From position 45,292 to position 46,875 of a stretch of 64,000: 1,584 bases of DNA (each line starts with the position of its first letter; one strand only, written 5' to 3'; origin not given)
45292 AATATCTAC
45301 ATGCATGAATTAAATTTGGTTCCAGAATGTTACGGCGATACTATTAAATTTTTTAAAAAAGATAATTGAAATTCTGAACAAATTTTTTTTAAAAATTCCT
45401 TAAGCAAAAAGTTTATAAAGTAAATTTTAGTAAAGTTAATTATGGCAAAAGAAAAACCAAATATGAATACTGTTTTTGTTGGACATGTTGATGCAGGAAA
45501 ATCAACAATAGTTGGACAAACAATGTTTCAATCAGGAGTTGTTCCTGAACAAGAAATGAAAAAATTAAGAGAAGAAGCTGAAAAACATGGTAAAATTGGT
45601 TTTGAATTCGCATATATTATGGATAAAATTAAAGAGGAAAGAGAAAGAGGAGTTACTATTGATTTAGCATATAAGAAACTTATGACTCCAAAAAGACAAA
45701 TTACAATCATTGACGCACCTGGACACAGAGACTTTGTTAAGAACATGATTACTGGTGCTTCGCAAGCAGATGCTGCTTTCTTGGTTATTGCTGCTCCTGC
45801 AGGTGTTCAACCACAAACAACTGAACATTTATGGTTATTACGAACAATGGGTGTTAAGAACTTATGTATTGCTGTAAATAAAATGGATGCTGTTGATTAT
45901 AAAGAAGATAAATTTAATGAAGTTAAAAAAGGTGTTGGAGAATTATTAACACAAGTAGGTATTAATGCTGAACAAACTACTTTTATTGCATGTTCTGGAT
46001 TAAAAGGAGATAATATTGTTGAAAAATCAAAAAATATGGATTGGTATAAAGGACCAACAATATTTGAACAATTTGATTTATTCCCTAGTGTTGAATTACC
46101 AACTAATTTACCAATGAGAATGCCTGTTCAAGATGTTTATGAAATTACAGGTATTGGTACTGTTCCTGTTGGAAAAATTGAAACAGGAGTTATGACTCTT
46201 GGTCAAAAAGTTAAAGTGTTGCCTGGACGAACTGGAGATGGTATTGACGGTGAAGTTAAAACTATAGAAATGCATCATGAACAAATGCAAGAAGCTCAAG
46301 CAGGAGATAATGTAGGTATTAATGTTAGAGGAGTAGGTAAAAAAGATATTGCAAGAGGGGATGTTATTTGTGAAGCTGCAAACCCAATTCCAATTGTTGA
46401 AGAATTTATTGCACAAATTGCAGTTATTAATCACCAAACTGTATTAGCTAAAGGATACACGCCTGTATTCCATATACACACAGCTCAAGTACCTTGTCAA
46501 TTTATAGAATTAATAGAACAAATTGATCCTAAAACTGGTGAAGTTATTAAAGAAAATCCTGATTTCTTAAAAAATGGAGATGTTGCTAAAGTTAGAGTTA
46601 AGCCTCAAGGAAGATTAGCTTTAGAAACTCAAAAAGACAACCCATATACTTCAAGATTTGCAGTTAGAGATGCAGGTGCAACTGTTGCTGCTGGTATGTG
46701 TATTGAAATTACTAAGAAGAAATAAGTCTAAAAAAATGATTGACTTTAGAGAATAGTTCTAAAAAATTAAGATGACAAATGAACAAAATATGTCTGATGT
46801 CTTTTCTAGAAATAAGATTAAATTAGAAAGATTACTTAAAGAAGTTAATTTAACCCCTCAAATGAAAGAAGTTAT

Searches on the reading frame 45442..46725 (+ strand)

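Call 9: search_protein_families(library=pfam, proteins=[window:45442-46725:+])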
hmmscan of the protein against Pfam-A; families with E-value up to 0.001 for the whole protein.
window:45442-46725:+ (427 aa): 5 families
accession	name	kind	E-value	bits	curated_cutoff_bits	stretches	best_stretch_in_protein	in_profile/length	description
PF00009.33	GTP_EFTU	-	2.5e-52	177.7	26.5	1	6-193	2-176/188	Elongation factor Tu GTP binding domain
PF22594.2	GTP-eEF1A_C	-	2.5e-33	114.9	27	1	321-420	1-100/101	GTP-eEF1A C-terminal domain-like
PF03143.23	GTP_EFTU_D3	-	1.5e-26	93.2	27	1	318-423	4-105/106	Elongation factor Tu C-terminal domain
PF03144.31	GTP_EFTU_D2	-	1.3e-18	67.6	30.3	1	239-310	1-73/73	Elongation factor Tu domain 2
PF01926.29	MMR_HSR1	-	8.6e-06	26.3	21.9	0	63-147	24-113/113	50S ribosome-binding GTPase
